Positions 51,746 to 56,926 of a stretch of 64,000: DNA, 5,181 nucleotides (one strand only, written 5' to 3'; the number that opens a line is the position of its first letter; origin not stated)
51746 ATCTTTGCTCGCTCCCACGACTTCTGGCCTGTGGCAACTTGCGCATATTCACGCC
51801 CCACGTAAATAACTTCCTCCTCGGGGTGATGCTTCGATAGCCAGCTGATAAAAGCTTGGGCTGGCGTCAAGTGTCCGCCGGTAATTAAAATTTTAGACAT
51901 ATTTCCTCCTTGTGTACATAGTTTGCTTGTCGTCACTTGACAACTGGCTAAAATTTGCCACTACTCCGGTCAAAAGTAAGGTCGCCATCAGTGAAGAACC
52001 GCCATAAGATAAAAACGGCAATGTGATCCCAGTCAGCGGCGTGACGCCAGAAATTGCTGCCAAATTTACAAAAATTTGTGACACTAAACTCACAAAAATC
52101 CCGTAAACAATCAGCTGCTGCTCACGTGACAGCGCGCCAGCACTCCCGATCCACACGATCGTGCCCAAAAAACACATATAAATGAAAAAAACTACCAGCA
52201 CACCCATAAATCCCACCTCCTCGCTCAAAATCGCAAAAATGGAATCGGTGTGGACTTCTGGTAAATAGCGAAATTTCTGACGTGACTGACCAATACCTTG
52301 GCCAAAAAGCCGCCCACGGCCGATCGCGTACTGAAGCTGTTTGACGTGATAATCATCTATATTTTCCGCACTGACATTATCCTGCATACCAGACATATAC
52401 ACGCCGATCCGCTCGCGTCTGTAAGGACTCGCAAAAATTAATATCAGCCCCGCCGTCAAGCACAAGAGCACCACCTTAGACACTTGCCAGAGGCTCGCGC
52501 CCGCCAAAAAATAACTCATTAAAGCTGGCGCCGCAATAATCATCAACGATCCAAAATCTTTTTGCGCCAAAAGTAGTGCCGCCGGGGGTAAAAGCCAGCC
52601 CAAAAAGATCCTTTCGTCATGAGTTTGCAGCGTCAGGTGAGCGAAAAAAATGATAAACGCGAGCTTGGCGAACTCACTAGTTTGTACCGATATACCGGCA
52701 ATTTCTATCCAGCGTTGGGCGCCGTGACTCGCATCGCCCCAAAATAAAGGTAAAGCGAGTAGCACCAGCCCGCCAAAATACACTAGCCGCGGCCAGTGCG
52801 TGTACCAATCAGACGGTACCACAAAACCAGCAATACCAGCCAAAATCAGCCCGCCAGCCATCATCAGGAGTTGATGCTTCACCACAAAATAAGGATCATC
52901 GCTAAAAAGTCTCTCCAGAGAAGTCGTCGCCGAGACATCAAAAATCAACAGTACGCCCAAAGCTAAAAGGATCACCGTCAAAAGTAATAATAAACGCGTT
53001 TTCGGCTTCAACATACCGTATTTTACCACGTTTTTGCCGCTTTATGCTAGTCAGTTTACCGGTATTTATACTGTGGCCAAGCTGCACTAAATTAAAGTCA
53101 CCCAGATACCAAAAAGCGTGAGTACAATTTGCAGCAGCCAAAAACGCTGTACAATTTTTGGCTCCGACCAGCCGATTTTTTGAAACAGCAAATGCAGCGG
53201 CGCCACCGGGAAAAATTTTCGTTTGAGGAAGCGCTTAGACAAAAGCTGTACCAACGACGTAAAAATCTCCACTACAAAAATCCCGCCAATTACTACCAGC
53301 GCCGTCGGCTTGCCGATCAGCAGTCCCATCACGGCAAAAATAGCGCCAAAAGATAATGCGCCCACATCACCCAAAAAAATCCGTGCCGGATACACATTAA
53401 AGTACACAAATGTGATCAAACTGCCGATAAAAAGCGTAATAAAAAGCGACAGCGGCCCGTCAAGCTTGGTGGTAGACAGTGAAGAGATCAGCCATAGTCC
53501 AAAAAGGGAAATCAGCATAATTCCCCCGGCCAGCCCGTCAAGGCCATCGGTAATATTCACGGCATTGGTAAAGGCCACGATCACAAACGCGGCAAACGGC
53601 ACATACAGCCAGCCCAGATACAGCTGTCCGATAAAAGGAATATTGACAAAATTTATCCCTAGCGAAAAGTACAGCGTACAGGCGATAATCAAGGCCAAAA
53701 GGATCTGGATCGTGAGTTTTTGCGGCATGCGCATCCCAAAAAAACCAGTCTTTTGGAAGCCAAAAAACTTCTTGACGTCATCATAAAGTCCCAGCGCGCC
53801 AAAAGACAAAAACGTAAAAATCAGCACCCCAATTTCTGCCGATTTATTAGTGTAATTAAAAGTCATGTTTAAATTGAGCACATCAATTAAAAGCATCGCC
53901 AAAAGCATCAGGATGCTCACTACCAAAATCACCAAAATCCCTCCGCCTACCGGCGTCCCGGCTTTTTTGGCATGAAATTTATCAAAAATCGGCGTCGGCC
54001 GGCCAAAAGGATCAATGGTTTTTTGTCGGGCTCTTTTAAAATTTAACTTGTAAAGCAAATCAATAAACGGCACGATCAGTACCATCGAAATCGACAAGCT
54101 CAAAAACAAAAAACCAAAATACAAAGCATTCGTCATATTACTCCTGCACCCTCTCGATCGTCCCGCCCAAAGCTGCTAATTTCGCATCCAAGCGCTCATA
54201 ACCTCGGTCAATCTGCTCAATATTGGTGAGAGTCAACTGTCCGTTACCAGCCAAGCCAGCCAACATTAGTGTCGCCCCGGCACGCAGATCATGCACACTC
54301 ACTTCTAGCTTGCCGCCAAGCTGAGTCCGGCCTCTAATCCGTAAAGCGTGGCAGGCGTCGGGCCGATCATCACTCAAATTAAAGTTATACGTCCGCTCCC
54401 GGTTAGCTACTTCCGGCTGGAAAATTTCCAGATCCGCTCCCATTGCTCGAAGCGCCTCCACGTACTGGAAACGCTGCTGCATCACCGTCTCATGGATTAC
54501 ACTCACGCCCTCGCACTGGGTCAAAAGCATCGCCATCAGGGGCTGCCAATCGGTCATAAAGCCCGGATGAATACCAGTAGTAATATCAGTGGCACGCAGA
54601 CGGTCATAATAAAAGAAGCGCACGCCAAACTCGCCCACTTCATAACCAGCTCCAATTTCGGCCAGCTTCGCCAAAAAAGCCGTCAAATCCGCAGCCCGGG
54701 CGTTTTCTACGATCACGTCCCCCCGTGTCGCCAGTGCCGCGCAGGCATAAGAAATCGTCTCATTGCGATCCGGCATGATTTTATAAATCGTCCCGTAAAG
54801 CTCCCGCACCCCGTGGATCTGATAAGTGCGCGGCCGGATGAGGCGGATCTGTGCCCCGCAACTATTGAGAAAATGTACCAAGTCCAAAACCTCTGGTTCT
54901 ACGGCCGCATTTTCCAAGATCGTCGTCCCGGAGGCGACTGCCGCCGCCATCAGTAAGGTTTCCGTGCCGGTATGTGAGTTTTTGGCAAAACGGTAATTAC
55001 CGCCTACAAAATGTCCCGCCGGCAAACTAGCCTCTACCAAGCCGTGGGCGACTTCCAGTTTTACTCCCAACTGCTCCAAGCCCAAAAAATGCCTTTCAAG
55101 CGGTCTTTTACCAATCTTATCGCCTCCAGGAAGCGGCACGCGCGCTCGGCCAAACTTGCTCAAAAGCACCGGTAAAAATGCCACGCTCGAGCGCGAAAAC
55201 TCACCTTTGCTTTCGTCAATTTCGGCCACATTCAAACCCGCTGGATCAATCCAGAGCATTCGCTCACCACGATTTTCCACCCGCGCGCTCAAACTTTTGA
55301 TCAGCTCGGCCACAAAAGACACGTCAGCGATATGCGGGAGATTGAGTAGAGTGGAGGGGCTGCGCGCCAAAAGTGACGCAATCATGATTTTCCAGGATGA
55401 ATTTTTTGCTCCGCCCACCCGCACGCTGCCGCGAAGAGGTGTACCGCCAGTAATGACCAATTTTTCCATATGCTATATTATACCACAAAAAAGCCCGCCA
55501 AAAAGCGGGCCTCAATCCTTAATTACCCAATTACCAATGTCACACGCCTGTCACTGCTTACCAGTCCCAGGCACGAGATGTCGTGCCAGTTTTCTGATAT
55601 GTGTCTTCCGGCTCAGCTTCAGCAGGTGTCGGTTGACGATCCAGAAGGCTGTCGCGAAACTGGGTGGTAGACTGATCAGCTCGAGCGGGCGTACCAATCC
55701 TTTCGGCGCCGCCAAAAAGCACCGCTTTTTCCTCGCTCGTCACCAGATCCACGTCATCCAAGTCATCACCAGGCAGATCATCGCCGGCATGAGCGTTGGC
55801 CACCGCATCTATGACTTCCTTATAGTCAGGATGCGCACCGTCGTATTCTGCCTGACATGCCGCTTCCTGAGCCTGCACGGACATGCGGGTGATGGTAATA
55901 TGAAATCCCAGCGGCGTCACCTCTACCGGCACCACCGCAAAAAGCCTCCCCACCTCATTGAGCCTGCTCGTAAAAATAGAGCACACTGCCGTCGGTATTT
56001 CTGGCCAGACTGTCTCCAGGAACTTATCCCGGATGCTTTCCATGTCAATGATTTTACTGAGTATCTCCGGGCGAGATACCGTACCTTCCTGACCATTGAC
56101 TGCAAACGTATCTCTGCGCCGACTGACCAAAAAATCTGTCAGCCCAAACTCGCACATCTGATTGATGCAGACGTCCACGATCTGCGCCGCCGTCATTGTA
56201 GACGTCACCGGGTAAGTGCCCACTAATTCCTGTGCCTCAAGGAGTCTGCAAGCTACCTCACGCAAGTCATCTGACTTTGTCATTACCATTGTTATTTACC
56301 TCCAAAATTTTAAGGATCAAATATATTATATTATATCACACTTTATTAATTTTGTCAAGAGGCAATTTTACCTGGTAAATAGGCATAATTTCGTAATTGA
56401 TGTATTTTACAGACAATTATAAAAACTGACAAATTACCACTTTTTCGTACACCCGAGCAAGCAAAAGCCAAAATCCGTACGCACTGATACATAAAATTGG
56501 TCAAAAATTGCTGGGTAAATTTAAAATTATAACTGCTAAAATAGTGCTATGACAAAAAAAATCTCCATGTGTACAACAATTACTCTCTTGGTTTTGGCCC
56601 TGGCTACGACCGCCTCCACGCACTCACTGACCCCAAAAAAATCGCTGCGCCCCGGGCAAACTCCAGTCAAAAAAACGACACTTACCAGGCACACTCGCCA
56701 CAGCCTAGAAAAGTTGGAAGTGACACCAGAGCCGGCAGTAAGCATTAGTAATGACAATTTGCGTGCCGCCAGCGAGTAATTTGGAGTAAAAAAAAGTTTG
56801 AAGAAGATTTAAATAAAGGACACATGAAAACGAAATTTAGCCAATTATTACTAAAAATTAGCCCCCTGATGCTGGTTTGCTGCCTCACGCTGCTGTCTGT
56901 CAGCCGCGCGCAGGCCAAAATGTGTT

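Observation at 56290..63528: Tandem paralogous giant secreted proteins sharing a C-terminal FN3-like module, with duplicated upstream promoter and identical-type terminators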

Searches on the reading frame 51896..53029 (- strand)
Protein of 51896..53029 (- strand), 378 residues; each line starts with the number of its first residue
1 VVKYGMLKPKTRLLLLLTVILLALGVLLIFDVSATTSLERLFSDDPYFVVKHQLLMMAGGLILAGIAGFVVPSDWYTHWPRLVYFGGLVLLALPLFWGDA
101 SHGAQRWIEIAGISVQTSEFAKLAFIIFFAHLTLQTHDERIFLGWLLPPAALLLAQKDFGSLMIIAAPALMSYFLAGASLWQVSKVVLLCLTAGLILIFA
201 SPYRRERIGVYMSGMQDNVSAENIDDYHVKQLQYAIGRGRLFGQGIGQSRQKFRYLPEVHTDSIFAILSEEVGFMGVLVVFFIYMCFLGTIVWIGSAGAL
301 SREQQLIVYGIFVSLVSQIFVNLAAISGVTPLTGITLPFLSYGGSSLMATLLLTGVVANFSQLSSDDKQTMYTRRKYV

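Call 80: search_protein_families(library=pfam, proteins=[window:51896-53029:-], max_evalue=0.00001)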
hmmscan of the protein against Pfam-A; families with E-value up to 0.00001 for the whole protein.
window:51896-53029:- (378 aa): 1 family
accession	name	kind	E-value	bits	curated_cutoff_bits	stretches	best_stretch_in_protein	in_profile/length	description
PF01098.24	FTSW_RODA_SPOVE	-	2.4e-76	257.5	26.4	1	14-362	3-352/356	Cell cycle protein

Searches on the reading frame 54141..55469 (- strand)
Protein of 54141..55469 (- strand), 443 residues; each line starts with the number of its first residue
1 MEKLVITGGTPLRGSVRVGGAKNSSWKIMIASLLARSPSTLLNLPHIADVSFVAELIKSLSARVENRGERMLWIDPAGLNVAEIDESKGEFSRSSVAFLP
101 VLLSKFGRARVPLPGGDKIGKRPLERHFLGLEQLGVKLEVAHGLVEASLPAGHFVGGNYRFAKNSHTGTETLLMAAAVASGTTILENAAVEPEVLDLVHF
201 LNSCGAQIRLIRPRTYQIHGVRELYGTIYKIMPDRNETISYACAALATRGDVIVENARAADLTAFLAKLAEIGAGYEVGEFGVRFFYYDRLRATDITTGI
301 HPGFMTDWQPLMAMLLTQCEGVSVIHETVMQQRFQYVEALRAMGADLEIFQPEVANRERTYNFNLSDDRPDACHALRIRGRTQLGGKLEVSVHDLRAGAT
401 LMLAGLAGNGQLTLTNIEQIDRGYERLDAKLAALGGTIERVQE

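Call 92: find_encoding_contigs(protein=window:54141-55469:-, flank=2000, max_places=4)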
Protein window:54141-55469:- (443 aa): no gene with exactly this product is on record in the collection.

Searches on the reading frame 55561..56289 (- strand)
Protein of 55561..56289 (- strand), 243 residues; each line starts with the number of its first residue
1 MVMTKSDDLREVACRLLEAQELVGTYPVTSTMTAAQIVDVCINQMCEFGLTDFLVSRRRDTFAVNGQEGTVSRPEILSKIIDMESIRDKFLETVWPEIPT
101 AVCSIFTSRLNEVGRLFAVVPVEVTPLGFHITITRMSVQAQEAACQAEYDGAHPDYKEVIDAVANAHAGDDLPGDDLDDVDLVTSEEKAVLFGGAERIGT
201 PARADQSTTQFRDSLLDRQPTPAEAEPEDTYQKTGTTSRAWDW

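Call 15: search_protein_families(library=pfam, proteins=[window:55561-56289:-], max_evalue=1)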
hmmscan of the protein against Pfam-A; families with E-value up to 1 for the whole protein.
window:55561-56289:- (243 aa): 2 families
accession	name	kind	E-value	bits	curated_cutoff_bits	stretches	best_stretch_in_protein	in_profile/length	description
PF11685.13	DUF3281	-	0.015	15.1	24.1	1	16-59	10-55/267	Protein of unknown function (DUF3281)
PF06840.17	PDC10_C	-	0.091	13.3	27.3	1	50-113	16-76/90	Programmed cell death protein 10, C-terminal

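Call 16: search_protein_families(library=ncbifam, proteins=[window:55561-56289:-], max_evalue=1)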
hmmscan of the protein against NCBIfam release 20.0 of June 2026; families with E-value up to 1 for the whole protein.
window:55561-56289:- (243 aa): 1 family
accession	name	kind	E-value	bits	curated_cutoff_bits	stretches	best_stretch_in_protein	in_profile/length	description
NF003334.0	PRK04342.1-3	equivalog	0.0006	18.9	658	1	106-187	222-300/354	DNA topoisomerase IV subunit A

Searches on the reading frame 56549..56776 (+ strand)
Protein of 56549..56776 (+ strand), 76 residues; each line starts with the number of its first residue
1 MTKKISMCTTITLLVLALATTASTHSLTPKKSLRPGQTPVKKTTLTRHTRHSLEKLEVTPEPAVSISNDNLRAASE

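Call 15: search_protein_families(library=pfam, proteins=[window:56549-56776:+], max_evalue=1)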
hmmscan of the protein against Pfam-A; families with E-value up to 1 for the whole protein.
window:56549-56776:+ (76 aa): 1 family
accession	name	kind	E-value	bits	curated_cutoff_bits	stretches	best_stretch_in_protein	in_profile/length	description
PF15276.11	PP1_bind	-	0.12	13.1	27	1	26-59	19-52/62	Protein phosphatase 1 binding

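Call 16: search_protein_families(library=ncbifam, proteins=[window:56549-56776:+], max_evalue=1)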
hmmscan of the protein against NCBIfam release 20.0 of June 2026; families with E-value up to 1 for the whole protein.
window:56549-56776:+ (76 aa): 2 families
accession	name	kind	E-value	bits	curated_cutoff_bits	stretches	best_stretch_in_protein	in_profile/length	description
TIGR01433.1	CyoA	equivalog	0.063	12.7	266.2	1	10-42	85-117/226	ubiquinol oxidase subunit II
NF041742.1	WGxxGxxG_fam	subfamily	0.11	13.1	35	1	1-43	1-42/69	WGxxGxxG family protein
